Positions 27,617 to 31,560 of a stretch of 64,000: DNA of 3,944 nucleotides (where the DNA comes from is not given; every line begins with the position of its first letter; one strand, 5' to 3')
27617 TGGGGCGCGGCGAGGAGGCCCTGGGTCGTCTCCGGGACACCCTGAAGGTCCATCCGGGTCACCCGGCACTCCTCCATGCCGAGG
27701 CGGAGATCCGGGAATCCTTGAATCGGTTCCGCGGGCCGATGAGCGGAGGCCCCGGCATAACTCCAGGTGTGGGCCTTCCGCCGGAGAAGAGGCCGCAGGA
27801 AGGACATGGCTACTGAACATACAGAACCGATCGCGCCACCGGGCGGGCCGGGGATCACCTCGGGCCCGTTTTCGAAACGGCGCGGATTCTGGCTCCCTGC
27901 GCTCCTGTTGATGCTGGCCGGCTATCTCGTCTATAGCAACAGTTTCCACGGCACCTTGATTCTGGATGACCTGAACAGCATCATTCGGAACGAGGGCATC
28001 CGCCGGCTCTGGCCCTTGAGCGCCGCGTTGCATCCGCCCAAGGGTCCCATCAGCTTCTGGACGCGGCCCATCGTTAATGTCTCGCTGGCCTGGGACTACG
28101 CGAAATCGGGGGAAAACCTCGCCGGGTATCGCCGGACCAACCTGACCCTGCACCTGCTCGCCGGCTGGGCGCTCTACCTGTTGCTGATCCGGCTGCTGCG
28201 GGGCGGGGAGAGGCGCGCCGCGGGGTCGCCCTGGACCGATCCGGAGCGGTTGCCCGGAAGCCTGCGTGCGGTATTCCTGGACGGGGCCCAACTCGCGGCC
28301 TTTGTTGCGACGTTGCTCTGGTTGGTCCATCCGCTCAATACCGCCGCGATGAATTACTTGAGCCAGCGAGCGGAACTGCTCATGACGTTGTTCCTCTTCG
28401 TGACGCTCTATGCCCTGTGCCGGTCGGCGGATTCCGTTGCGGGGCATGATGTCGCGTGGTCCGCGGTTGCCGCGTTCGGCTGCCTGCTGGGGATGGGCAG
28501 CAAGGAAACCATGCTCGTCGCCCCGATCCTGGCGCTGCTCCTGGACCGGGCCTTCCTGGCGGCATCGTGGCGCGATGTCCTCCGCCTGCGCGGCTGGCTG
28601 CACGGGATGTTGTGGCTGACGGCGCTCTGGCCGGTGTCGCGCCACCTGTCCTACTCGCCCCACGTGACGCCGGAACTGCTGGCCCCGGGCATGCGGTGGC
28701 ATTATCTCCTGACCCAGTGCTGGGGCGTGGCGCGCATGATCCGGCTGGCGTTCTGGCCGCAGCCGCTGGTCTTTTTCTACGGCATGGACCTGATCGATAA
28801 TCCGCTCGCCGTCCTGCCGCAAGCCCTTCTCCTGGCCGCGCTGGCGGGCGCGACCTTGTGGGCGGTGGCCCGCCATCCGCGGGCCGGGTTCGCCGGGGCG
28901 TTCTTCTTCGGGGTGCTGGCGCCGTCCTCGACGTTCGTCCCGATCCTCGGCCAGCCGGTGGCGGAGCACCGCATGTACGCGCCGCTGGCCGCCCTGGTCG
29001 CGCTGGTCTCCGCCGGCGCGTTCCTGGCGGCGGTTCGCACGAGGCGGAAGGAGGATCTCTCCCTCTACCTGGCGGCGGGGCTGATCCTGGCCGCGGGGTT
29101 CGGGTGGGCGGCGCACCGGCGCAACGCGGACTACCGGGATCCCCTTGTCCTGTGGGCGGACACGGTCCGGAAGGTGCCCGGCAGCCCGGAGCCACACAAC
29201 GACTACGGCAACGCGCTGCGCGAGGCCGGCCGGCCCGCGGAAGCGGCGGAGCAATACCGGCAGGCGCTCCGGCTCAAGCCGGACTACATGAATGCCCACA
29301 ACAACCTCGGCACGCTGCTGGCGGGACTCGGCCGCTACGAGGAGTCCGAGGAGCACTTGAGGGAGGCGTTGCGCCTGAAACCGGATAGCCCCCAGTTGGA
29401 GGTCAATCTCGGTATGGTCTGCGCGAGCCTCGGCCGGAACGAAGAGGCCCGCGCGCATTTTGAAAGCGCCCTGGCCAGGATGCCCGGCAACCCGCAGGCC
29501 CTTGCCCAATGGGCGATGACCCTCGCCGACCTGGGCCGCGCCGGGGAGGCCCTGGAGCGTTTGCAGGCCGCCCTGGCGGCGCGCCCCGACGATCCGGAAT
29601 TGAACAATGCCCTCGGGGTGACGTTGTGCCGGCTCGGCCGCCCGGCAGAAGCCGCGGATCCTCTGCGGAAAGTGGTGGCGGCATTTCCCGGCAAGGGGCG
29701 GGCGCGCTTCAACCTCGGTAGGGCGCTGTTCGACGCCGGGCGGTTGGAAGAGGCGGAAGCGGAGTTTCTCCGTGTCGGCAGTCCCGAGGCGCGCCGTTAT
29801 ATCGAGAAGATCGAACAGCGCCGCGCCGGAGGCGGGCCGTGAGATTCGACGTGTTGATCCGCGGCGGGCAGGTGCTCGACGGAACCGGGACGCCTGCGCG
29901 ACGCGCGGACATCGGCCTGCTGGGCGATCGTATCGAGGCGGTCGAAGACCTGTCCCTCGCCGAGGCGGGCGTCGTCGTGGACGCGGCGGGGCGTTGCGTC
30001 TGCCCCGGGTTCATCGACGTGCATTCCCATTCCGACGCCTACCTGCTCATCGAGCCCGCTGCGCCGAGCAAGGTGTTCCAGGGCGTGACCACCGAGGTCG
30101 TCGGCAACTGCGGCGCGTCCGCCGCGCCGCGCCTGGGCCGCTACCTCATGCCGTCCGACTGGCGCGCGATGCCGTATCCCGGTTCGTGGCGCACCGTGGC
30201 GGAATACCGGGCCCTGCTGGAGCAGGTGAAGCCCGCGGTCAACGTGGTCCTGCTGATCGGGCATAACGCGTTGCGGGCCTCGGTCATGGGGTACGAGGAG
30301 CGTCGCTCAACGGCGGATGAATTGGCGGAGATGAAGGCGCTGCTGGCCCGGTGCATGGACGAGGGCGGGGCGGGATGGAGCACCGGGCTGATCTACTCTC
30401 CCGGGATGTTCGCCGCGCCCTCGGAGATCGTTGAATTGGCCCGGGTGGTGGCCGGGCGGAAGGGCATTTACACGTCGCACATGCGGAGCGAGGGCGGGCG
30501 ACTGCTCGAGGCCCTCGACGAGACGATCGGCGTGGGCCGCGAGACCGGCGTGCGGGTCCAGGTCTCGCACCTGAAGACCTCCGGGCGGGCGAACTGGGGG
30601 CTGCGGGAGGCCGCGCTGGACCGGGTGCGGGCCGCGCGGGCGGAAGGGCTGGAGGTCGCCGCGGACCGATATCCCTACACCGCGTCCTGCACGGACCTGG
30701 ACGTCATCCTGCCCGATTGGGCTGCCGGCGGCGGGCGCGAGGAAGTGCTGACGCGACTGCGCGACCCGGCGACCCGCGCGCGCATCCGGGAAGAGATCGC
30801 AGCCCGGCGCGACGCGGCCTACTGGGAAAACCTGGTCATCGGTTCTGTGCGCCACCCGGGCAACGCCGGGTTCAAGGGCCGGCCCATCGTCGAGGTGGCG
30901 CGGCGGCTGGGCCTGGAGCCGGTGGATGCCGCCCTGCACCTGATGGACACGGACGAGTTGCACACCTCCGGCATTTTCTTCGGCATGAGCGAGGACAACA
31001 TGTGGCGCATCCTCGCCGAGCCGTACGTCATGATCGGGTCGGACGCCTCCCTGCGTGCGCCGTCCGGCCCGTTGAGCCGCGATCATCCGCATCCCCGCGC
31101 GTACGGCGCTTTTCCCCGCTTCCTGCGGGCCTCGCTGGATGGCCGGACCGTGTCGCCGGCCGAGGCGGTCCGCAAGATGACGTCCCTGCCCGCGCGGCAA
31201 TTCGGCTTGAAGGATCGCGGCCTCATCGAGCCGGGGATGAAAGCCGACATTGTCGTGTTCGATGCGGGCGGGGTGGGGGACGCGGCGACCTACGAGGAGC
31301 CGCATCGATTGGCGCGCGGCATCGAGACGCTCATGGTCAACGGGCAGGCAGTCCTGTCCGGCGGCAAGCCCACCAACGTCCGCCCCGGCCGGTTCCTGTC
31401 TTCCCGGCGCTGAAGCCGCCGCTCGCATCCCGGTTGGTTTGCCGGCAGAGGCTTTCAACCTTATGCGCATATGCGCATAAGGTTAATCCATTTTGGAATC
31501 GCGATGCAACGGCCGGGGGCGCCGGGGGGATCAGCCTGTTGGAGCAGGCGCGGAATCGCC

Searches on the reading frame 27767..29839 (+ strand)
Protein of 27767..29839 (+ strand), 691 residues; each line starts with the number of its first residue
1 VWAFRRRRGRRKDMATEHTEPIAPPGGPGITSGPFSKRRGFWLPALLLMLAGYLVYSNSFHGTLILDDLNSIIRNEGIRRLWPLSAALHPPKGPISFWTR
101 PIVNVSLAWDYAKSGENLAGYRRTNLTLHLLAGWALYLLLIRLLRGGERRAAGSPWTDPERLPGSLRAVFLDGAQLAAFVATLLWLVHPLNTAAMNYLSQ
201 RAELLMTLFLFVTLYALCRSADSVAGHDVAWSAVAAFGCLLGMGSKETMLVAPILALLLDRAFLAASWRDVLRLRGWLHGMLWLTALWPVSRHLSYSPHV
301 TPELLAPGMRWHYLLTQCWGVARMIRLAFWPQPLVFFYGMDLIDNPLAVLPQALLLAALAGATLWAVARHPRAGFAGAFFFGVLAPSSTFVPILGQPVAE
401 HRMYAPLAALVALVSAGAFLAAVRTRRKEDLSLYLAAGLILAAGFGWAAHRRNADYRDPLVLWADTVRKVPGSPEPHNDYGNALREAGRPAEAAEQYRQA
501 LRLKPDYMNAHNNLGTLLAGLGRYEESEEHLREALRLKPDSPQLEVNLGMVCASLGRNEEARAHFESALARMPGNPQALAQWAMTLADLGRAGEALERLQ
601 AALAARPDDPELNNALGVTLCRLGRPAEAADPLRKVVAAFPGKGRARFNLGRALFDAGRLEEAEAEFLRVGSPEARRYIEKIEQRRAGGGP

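Call 36: search_protein_families(library=pfam, proteins=[window:27767-29839:+], max_evalue=0.00001)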
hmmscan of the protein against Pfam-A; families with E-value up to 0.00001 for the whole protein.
window:27767-29839:+ (691 aa): 19 families
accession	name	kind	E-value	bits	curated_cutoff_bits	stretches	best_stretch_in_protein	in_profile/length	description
PF13432.12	TPR_16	-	1.4e-32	112.1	32.7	4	481-542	4-65/65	Tetratricopeptide repeat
PF07719.23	TPR_2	-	1.7e-30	103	27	2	510-540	3-33/34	Tetratricopeptide repeat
PF14559.12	TPR_19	-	4.7e-27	94.5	25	3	556-616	5-65/68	Tetratricopeptide repeat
PF13414.12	TPR_11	-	6.8e-27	93.3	26.8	1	481-522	1-42/42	TPR repeat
PF00515.34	TPR_1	-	3.6e-23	80.8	27.8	1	510-540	3-33/34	Tetratricopeptide repeat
PF13431.12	TPR_17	-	2.4e-22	77.7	24.4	0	497-528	2-33/34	Tetratricopeptide repeat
PF13424.12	TPR_12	-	6.5e-22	78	30.1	1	508-572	3-75/77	Tetratricopeptide repeat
PF13181.12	TPR_8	-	1.8e-21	74.8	25.7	0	510-540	3-33/34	Tetratricopeptide repeat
PF13428.12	TPR_14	-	1.6e-18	65.7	23.5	0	476-516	3-43/44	Tetratricopeptide repeat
PF13374.12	TPR_10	-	2.5e-16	59.5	27.5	0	512-537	6-31/42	Tetratricopeptide repeat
PF07721.20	TPR_4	-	4.5e-13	48.9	27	0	645-666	2-23/26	Tetratricopeptide repeat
PF24575.1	TPR_Slam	-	2.1e-11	44.6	35.2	0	619-667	56-104/104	Surface lipoprotein assembly modifier, N-terminal TPR repeats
PF13429.12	TPR_15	-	5.9e-11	42.7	26.2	1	555-664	159-268/280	Tetratricopeptide repeat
PF12895.13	ANAPC3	-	9.2e-09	35.9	27.2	0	596-667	9-79/82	Anaphase-promoting complex, cyclosome, subunit 3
PF13176.12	TPR_7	-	1e-08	35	27.9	0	510-541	1-32/36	Tetratricopeptide repeat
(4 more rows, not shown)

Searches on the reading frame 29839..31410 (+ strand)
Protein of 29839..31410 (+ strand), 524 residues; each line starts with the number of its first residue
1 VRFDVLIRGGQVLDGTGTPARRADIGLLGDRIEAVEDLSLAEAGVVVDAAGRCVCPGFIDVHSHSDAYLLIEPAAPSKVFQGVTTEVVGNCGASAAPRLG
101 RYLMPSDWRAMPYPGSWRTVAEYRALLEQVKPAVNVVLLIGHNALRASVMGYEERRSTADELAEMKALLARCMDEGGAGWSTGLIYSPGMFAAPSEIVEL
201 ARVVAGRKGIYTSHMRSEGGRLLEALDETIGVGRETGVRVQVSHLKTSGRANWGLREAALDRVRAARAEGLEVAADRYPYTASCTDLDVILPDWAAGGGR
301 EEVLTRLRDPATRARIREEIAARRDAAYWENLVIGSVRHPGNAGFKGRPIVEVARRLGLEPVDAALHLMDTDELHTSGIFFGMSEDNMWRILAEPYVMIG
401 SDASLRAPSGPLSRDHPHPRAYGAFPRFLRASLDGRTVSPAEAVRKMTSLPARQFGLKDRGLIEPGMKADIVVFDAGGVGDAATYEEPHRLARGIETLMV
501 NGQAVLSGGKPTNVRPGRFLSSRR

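Call 36: search_protein_families(library=pfam, proteins=[window:29839-31410:+], max_evalue=0.00001)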
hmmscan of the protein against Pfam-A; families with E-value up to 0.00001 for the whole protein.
window:29839-31410:+ (524 aa): 2 families
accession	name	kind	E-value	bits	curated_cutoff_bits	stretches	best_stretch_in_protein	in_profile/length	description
PF07969.17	Amidohydro_3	-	1.1e-32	114.6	29.7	1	46-505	2-471/472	Amidohydrolase family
PF01979.26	Amidohydro_1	-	1.9e-13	50.9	25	1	378-505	242-345/345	Amidohydrolase family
